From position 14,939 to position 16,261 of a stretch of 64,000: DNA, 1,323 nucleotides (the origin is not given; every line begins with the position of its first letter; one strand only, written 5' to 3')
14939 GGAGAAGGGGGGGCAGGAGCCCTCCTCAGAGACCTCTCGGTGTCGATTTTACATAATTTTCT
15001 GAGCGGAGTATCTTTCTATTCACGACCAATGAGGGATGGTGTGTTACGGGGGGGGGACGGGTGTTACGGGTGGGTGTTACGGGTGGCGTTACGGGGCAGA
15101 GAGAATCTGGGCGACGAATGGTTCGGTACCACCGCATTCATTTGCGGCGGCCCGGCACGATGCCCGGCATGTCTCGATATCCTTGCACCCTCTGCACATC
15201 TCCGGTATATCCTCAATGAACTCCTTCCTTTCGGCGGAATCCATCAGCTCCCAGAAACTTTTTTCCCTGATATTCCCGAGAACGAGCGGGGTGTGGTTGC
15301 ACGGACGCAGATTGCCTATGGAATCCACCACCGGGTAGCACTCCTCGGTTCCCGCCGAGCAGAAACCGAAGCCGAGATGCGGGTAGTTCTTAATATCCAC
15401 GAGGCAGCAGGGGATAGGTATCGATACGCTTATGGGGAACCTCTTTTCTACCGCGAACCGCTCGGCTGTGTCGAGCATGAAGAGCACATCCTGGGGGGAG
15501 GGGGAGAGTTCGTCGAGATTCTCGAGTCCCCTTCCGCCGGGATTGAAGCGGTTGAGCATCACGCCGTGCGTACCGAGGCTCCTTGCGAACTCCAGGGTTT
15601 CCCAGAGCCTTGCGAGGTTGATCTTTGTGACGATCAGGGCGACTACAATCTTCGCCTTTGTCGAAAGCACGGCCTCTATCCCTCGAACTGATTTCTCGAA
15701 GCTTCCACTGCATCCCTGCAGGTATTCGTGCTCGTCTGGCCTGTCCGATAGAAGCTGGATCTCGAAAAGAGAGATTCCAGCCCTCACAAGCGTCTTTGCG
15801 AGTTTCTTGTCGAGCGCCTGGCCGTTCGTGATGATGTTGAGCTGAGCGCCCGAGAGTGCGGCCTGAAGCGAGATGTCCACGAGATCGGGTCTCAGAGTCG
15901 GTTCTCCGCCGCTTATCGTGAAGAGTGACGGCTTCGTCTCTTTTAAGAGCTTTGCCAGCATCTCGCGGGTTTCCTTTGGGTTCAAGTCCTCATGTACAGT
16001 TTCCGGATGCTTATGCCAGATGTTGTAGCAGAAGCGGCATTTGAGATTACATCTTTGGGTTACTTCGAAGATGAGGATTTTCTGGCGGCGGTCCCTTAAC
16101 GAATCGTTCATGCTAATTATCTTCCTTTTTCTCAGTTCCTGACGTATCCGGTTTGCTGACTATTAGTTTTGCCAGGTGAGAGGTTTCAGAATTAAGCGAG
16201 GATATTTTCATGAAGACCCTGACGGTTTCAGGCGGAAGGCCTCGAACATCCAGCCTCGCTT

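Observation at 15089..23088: Operon of twelve tandem diversified membrane-protein paralogs terminated by a radical SAM/SPASM enzyme gene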

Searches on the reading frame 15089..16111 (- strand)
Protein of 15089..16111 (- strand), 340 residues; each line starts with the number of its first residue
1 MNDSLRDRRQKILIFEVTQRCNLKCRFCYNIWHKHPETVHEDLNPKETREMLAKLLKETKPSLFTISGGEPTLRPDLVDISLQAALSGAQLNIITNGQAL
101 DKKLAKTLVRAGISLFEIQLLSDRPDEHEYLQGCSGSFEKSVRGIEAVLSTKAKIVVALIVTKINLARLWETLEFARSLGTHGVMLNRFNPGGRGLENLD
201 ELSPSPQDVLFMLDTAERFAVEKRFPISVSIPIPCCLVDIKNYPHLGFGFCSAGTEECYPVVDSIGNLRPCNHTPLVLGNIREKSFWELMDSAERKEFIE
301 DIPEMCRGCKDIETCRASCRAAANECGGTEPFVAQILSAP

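Call 3: search_protein_families(library=pfam, proteins=[window:15089-16111:-], max_evalue=0.1)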
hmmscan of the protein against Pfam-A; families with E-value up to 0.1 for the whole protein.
window:15089-16111:- (340 aa): 3 families
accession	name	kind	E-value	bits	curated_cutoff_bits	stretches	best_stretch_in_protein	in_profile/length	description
PF04055.27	Radical_SAM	-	1.5e-20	74.5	29.5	1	16-176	2-166/166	Radical SAM superfamily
PF13186.11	SPASM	-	4.3e-07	30.6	21.5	1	260-310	8-67/67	Iron-sulfur cluster-binding domain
PF13353.11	Fer4_12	-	2.8e-05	24.9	22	1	18-74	12-66/137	4Fe-4S single cluster domain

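Call 4: search_protein_families(library=ncbifam, proteins=[window:15089-16111:-], max_evalue=0.1)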
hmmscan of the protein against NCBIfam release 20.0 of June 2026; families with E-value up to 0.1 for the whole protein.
window:15089-16111:- (340 aa): 84 families (the best 25 are shown)
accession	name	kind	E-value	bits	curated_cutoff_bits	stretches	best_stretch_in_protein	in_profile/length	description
TIGR04545.1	rSAM_ahbD_hemeb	equivalog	4.4e-32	111.8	500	2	13-208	2-193/339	heme b synthase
TIGR04303.1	GeoRSP_rSAM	equivalog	6.2e-29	101.6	400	1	16-324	10-311/325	GeoRSP system radical SAM/SPASM protein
TIGR04055.1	rSAM_NirJ2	equivalog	3.8e-28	99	500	1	14-323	3-307/326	putative heme d1 biosynthesis radical SAM protein NirJ2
TIGR04347.1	pseudo_SAM_Halo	equivalog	6.7e-26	91.4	525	1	7-197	34-220/390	TIGR04347 family pseudo-SAM/SPASM protein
TIGR04054.1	rSAM_NirJ1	equivalog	2e-24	85.9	650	1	11-197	36-218/387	putative heme d1 biosynthesis radical SAM protein NirJ1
TIGR04546.1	rSAM_ahbC_deAc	equivalog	5.1e-24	84.8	650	1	9-200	37-224/390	12,18-didecarboxysiroheme deacetylase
TIGR04051.1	rSAM_NirJ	equivalog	5.3e-24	84.8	515.45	1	12-199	3-186/354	heme d1 biosynthesis radical SAM protein NirJ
TIGR04053.2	TIGR04053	equivalog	9.1e-24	84.4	395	1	10-219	7-217/366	TIGR04053 family radical SAM/SPASM domain-containing protein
TIGR04133.1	rSAM_w_lipo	hypoth_equivalog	1.6e-23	83.3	425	1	7-293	20-303/350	TIGR04133 family radical SAM/SPASM protein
TIGR02109.1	PQQ_syn_pqqE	equivalog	4.9e-23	81.7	381.35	1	13-327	9-320/358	pyrroloquinoline quinone biosynthesis protein PqqE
TIGR03977.1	rSAM_pair_HxsC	equivalog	5.9e-22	77.9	267.9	1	13-239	27-254/292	His-Xaa-Ser system radical SAM maturase HxsC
NF045646.2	rSAM_Se_TrsS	equivalog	1.7e-21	76.3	490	1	13-179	88-254/441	radical SAM (seleno)protein TrsS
TIGR04251.1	SCM_rSAM_ScmF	equivalog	4.2e-21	75.7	400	1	13-196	6-189/353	SynChlorMet cassette radical SAM/SPASM protein ScmF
TIGR03962.1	mycofact_rSAM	equivalog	4.2e-21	75.5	265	1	13-323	14-317/339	mycofactocin radical SAM maturase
TIGR02668.1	moaA_archaeal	equivalog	2.5e-20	72.7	325.25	1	11-185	10-182/303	GTP 3',8-cyclase MoaA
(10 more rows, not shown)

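Call 12: find_homologous_proteins(query=window:15089-16111:-, max_evalue=1e-10)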
Query window:15089-16111:- (340 aa): 672 proteins with E <= 1e-10 among 3960 candidates; the best 120 are listed.
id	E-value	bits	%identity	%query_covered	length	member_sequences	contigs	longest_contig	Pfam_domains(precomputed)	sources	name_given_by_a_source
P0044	5.5e-230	780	100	100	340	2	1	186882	PF13186.12,PF04055.28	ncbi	-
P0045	1.5e-204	697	89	99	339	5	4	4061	PF13186.12,PF04055.28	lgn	-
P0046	3.3e-188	643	82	99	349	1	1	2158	PF13186.12,PF04055.28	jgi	jgi:radical SAM protein with 4Fe4S-binding SPASM domain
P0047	2.0e-182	624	79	97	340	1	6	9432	PF13186.12,PF04055.28,PF13353.12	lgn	-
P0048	2.2e-179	614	78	97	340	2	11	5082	PF13186.12,PF04055.28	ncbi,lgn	-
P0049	4.7e-159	547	69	97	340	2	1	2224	PF13186.12,PF04055.28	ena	-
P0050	1.0e-158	546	69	99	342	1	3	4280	PF13186.12,PF04055.28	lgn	-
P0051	3.2e-158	544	69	99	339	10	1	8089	PF13186.12,PF04055.28,PF13353.12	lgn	-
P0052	4.8e-158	544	69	99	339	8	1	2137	PF13186.12,PF04055.28,PF13353.12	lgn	-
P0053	1.9e-155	535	69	98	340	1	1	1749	PF13186.12,PF04055.28,PF13353.12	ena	-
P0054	1.5e-153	529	67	98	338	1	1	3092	PF13186.12,PF04055.28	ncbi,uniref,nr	ncbi:radical SAM protein [candidate division WOR-3 bacterium]|uniref:Radical SAM protein n=1 Tax=can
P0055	5.4e-153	527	68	99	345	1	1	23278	PF04055.28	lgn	-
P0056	2.8e-152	525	67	98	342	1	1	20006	PF13186.12,PF04055.28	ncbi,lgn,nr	ncbi:radical SAM protein [candidate division WOR-3 bacterium]|nr:radical SAM protein [candidate divi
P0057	1.8e-150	519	66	99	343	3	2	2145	PF04055.28,PF13353.12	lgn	-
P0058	2.9e-86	308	44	97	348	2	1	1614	PF04055.28,PF13353.12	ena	-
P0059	9.7e-85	303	44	96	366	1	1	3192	PF04055.28,PF13353.12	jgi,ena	-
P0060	1.6e-83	299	42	99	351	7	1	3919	PF04055.28,PF13353.12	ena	-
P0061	1.7e-83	299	43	96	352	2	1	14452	PF13186.12,PF04055.28,PF13353.12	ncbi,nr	ncbi:MAG: radical SAM protein [Anaerolineae bacterium]|nr:radical SAM protein [Anaerolineae bacteriu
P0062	3.3e-83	298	43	94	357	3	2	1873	PF04055.28,PF13353.12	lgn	-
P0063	5.4e-83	297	42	97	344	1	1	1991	PF13186.12,PF04055.28,PF13353.12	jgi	jgi:radical SAM protein with 4Fe4S-binding SPASM domain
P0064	5.5e-83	297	44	96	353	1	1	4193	PF13186.12,PF04055.28,PF13353.12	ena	-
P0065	6.0e-83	297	43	96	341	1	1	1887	PF13186.12,PF04055.28,PF13353.12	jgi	jgi:radical SAM protein with 4Fe4S-binding SPASM domain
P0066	6.4e-83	297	44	94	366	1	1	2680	PF04055.28,PF13353.12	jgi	-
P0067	7.1e-83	297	44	96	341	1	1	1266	PF13186.12,PF04055.28,PF13353.12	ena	-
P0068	1.8e-82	295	44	94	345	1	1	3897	PF13186.12,PF04055.28,PF13353.12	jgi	jgi:radical SAM protein with 4Fe4S-binding SPASM domain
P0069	2.0e-82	295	43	96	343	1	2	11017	PF13186.12,PF04055.28,PF13353.12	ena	-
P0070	2.1e-82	295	44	96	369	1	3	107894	PF13186.12,PF04055.28,PF13353.12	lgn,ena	-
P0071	3.2e-82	294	43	98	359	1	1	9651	PF04055.28,PF13353.12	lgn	-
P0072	3.3e-82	294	44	96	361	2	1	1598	PF04055.28,PF13353.12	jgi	jgi:radical SAM protein with 4Fe4S-binding SPASM domain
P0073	3.4e-82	294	43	96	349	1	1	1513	PF13186.12,PF04055.28,PF13353.12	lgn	-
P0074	4.2e-82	294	43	99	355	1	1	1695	PF13186.12,PF04055.28,PF13353.12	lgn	-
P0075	5.4e-82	294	42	94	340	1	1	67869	PF13186.12,PF04055.28,PF13353.12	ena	-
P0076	6.1e-82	294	44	97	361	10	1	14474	PF13186.12,PF04055.28,PF13353.12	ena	-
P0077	7.3e-82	293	43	94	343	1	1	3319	PF13186.12,PF04055.28,PF13353.12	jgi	jgi:radical SAM protein with 4Fe4S-binding SPASM domain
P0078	7.6e-82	293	43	96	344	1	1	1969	PF13186.12,PF04055.28,PF13353.12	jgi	jgi:radical SAM protein with 4Fe4S-binding SPASM domain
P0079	1.1e-81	293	43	96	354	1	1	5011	PF04055.28,PF13353.12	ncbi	ncbi:MAG TPA: radical SAM protein [Anaerolineales bacterium]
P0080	1.1e-81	293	43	97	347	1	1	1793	PF13186.12,PF04055.28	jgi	jgi:radical SAM protein with 4Fe4S-binding SPASM domain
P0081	1.2e-81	293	44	96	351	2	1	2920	PF13186.12,PF04055.28,PF13353.12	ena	-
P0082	1.2e-81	293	44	97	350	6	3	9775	PF13186.12,PF04055.28,PF13353.12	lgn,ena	-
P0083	1.2e-81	293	42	96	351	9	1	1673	PF04055.28,PF13353.12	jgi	-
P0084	1.5e-81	292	44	94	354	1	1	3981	PF04055.28,PF13353.12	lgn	-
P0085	1.6e-81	292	42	98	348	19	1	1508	PF13186.12,PF04055.28,PF13353.12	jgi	-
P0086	2.4e-81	292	41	98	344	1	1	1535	PF04055.28,PF13353.12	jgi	jgi:radical SAM protein with 4Fe4S-binding SPASM domain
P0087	2.7e-81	291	44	97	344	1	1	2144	PF04055.28,PF13353.12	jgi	-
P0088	3.6e-81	291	43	94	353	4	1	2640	PF04055.28,PF13353.12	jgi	jgi:radical SAM protein with 4Fe4S-binding SPASM domain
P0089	3.9e-81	291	43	96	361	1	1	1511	PF04055.28,PF13353.12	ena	-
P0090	4.6e-81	291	42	96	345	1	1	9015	PF04055.28,PF13353.12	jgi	jgi:radical SAM protein with 4Fe4S-binding SPASM domain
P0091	6.4e-81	290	42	96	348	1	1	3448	PF13186.12,PF04055.28,PF13353.12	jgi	jgi:radical SAM protein with 4Fe4S-binding SPASM domain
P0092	7.3e-81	290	43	96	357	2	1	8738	PF13186.12,PF04055.28,PF13353.12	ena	-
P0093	8.9e-81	290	43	98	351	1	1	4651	PF04055.28,PF13353.12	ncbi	-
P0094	1.2e-80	289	43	96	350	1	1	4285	PF13186.12,PF04055.28,PF13353.12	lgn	-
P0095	1.2e-80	289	43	96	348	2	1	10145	PF04055.28,PF13353.12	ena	-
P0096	1.2e-80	289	41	96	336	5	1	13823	PF13186.12,PF04055.28,PF13353.12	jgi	jgi:radical SAM protein with 4Fe4S-binding SPASM domain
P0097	1.5e-80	289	42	96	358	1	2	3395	PF13186.12,PF04055.28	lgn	-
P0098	1.6e-80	289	43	96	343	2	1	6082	PF04055.28,PF13353.12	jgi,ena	-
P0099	1.9e-80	289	42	97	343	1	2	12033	PF13186.12,PF04055.28,PF13353.12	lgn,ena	-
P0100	2.1e-80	289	41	98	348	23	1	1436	PF13186.12,PF04055.28,PF13353.12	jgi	-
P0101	3.2e-80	288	43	96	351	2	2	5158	PF04055.28,PF13353.12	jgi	jgi:radical SAM protein with 4Fe4S-binding SPASM domain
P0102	4.7e-80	287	43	97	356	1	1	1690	PF04055.28,PF13353.12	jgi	jgi:radical SAM protein with 4Fe4S-binding SPASM domain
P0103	5.4e-80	287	42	96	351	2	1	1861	PF04055.28,PF13353.12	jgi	jgi:radical SAM protein with 4Fe4S-binding SPASM domain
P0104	5.5e-80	287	42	96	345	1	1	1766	PF13186.12,PF04055.28,PF13353.12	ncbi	-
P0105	5.7e-80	287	43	96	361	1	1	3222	PF04055.28,PF13353.12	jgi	-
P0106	6.9e-80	287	43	95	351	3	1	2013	PF04055.28,PF13353.12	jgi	jgi:radical SAM protein with 4Fe4S-binding SPASM domain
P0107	7.0e-80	287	42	96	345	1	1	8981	PF13186.12,PF04055.28,PF13353.12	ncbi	-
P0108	7.7e-80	287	43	96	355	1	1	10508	PF13186.12,PF04055.28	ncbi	-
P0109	7.9e-80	287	43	95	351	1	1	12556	PF04055.28,PF13353.12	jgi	jgi:radical SAM protein with 4Fe4S-binding SPASM domain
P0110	8.8e-80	286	41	96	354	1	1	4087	PF13186.12,PF04055.28,PF13353.12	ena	-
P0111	8.9e-80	286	42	96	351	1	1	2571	PF04055.28,PF13353.12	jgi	-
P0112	1.4e-79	286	42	94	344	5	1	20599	PF13186.12,PF04055.28,PF13353.12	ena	-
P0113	1.4e-79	286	43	96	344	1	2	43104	PF13186.12,PF04055.28,PF13353.12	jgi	jgi:radical SAM protein with 4Fe4S-binding SPASM domain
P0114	1.6e-79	286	43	96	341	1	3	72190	PF13186.12,PF04055.28,PF13353.12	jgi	-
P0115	1.6e-79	286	42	96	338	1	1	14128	PF13186.12,PF04055.28,PF13353.12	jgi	jgi:radical SAM protein with 4Fe4S-binding SPASM domain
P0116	1.7e-79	286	43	97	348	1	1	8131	PF04055.28,PF13353.12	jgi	jgi:radical SAM protein with 4Fe4S-binding SPASM domain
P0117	1.7e-79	285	42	96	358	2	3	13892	PF04055.28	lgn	-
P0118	1.8e-79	285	41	96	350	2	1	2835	PF04055.28,PF13353.12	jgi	-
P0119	1.9e-79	285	42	96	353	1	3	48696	PF04055.28,PF13353.12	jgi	jgi:radical SAM protein with 4Fe4S-binding SPASM domain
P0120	2.2e-79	285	44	96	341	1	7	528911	PF13186.12,PF04055.28,PF13353.12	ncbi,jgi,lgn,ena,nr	ncbi:MAG TPA: radical SAM protein [Planctomycetota bacterium]|nr:radical SAM protein [Planctomycetot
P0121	3.0e-79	285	43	96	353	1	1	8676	PF13186.12,PF04055.28,PF13353.12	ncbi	-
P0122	3.3e-79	285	42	94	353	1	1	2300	PF04055.28,PF13353.12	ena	-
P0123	3.3e-79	285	41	96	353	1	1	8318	PF04055.28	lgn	-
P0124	3.4e-79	285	43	98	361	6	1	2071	PF04055.28,PF13353.12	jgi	jgi:radical SAM protein with 4Fe4S-binding SPASM domain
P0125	3.7e-79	284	43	96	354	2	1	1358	PF13186.12,PF04055.28,PF13353.12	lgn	-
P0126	4.0e-79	284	42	94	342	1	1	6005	PF13186.12,PF04055.28,PF13353.12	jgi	jgi:radical SAM protein with 4Fe4S-binding SPASM domain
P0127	6.4e-79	284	43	96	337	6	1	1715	PF13186.12,PF04055.28,PF13353.12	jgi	jgi:radical SAM protein with 4Fe4S-binding SPASM domain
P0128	1.1e-78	283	42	96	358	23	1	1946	PF13186.12,PF04055.28,PF13353.12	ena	-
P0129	1.2e-78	283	41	95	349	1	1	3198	PF04055.28,PF13353.12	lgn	-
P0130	1.2e-78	283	44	94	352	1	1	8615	PF13186.12,PF04055.28,PF13353.12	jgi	jgi:radical SAM protein with 4Fe4S-binding SPASM domain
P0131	1.3e-78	283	41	96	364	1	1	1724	PF13186.12,PF04055.28,PF13353.12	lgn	-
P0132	1.6e-78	282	41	96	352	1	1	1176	PF04055.28,PF13353.12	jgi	jgi:radical SAM protein with 4Fe4S-binding SPASM domain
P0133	1.6e-78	282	42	96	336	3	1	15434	PF13186.12,PF04055.28,PF13353.12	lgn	-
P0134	1.7e-78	282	42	96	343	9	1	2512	PF04055.28,PF13353.12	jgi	jgi:radical SAM protein with 4Fe4S-binding SPASM domain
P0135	1.8e-78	282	43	96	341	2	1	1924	PF13186.12,PF04055.28,PF13353.12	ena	-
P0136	2.1e-78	282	41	95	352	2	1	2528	PF13186.12,PF04055.28,PF13353.12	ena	-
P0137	2.4e-78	282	43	96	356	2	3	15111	PF04055.28,PF13353.12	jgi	jgi:radical SAM protein with 4Fe4S-binding SPASM domain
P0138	2.4e-78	282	42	96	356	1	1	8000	PF04055.28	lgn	-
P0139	3.5e-78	281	42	96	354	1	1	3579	PF13186.12,PF04055.28,PF13353.12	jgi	-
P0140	3.7e-78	281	42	96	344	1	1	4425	PF13186.12,PF04055.28,PF13353.12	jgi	jgi:radical SAM protein with 4Fe4S-binding SPASM domain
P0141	4.4e-78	281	41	96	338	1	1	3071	PF04055.28,PF13353.12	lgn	-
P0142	5.8e-78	280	42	98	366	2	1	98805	PF04055.28,PF13353.12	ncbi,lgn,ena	-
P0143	6.8e-78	280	40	96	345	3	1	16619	PF04055.28,PF13353.12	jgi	-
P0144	7.6e-78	280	42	95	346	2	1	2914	PF13186.12,PF04055.28,PF13353.12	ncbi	-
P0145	7.7e-78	280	43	96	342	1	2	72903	PF13186.12,PF04055.28,PF13353.12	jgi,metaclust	jgi:radical SAM protein with 4Fe4S-binding SPASM domain|metaclust:\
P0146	9.3e-78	280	43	96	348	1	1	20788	PF04055.28,PF13353.12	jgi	jgi:radical SAM protein with 4Fe4S-binding SPASM domain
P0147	1.2e-77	279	42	96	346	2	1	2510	PF13186.12,PF04055.28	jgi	jgi:radical SAM protein with 4Fe4S-binding SPASM domain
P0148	1.4e-77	279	41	96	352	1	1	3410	PF04055.28,PF13353.12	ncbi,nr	ncbi:MAG: radical SAM protein [Anaerolineae bacterium]|nr:radical SAM protein [Anaerolineae bacteriu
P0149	1.4e-77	279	42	95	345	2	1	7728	PF13186.12,PF04055.28,PF13353.12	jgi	jgi:radical SAM protein with 4Fe4S-binding SPASM domain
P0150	1.5e-77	279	42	96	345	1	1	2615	PF04055.28,PF13353.12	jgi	jgi:pyrroloquinoline quinone biosynthesis protein E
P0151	1.7e-77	279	43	95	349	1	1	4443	PF13186.12,PF04055.28,PF13353.12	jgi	jgi:radical SAM protein with 4Fe4S-binding SPASM domain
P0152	1.8e-77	279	41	96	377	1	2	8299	PF04055.28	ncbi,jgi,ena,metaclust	metaclust:\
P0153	2.1e-77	279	41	95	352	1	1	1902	PF04055.28,PF13353.12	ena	-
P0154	3.1e-77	278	42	95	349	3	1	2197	PF13186.12,PF04055.28,PF13353.12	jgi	jgi:radical SAM protein with 4Fe4S-binding SPASM domain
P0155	3.2e-77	278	40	96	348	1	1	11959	PF04055.28,PF13353.12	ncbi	-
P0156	3.3e-77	278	41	96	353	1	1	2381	PF04055.28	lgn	-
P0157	3.7e-77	278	42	95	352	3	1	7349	PF04055.28,PF13353.12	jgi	-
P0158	3.8e-77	278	41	96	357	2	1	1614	PF04055.28,PF13353.12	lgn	-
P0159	3.8e-77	278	44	96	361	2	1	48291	PF13186.12,PF04055.28,PF13353.12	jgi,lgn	jgi:radical SAM protein with 4Fe4S-binding SPASM domain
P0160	4.0e-77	278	42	96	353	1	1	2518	PF04055.28,PF13353.12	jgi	jgi:radical SAM protein with 4Fe4S-binding SPASM domain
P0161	4.2e-77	278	41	96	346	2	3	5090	PF04055.28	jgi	jgi:radical SAM protein with 4Fe4S-binding SPASM domain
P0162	4.4e-77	278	42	96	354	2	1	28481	PF13186.12,PF04055.28,PF13353.12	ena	-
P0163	4.5e-77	278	42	96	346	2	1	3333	PF04055.28,PF13353.12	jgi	jgi:radical SAM protein with 4Fe4S-binding SPASM domain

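Call 13: find_encoding_contigs(protein=P0120, flank=6000, max_places=2)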
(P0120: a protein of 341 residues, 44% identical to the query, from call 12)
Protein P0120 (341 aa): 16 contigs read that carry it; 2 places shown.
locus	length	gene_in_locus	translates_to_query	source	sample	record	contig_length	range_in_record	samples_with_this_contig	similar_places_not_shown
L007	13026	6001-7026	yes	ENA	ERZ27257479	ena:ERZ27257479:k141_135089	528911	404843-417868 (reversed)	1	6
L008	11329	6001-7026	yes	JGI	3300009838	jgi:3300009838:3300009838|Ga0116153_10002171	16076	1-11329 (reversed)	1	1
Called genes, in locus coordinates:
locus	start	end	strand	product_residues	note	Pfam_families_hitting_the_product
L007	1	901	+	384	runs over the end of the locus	PF00389:2-Hacid_dh, PF02826:2-Hacid_dh_C, PF11890:DUF3410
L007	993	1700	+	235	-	-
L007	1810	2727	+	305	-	-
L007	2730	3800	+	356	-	-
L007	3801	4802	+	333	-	-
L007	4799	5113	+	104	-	-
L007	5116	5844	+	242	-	-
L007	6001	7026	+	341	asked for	PF04055:Radical_SAM, PF13353:Fer4_12 (weak), PF13186:SPASM (weak)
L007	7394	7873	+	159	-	PF00383:dCMP_cyt_deam_1, PF14437:MafB19-deam, PF14439:Bd3614-deam (weak)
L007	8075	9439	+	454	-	PF00589:Phage_integrase (weak)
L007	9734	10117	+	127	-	PF00072:Response_reg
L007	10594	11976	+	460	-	PF06114:Peptidase_M78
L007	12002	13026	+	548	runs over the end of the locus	PF13207:AAA_17 (faint), PF13238:AAA_18, PF13671:AAA_33 (weak), PF00709:Adenylsucc_synt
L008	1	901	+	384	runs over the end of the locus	PF00389:2-Hacid_dh, PF02826:2-Hacid_dh_C, PF11890:DUF3410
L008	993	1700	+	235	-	-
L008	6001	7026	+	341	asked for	PF04055:Radical_SAM, PF13353:Fer4_12 (weak), PF13186:SPASM (weak)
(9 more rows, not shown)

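Call 14: find_encoding_contigs(protein=P0070, flank=6000, max_places=1)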
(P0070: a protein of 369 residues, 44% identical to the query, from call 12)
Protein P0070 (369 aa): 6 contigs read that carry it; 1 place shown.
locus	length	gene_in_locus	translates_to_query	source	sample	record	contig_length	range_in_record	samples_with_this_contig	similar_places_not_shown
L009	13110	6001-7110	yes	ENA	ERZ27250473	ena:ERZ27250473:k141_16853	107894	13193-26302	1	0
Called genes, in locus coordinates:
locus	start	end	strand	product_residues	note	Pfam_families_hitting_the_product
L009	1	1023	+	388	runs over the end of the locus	PF01522:Polysacc_deac_1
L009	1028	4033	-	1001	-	PF00521:DNA_topoisoIV, PF03989:DNA_gyraseA_C (weak)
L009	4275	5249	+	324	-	PF02423:OCD_Mu_crystall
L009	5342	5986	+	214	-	-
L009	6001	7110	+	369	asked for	PF13353:Fer4_12 (weak), PF04055:Radical_SAM, PF13186:SPASM (weak)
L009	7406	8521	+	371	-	-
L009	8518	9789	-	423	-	PF16881:LIAS_N (weak), PF04055:Radical_SAM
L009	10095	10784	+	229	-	PF00753:Lactamase_B (weak), PF13483:Lactamase_B_3, PF12706:Lactamase_B_2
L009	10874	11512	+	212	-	PF00174:Oxidored_molyb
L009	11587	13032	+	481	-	PF01523:PmbA_TldD_1st, PF19290:PmbA_TldD_2nd, PF19289:PmbA_TldD_3rd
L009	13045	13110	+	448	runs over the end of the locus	PF01523:PmbA_TldD_1st, PF19289:PmbA_TldD_3rd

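Call 15: find_encoding_contigs(protein=P0114, flank=6000, max_places=1)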
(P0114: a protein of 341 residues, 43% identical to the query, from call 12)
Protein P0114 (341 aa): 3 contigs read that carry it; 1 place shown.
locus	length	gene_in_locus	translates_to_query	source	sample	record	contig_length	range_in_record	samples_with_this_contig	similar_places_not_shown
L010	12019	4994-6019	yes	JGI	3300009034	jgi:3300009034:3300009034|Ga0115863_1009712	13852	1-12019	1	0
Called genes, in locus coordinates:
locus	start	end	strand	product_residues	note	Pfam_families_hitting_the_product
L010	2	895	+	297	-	?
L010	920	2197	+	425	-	PF02403:Seryl_tRNA_N, PF00587:tRNA-synt_2b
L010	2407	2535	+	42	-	-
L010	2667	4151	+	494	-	-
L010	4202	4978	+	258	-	-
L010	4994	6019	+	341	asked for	PF04055:Radical_SAM, PF13353:Fer4_12 (faint), PF13186:SPASM (weak)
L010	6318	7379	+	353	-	PF01408:GFO_IDH_MocA, PF02894:GFO_IDH_MocA_C, PF22725:GFO_IDH_MocA_C3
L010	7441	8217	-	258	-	-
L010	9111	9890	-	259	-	-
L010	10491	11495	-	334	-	PF07589:PEP_exosort_dom (weak)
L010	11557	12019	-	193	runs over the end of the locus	-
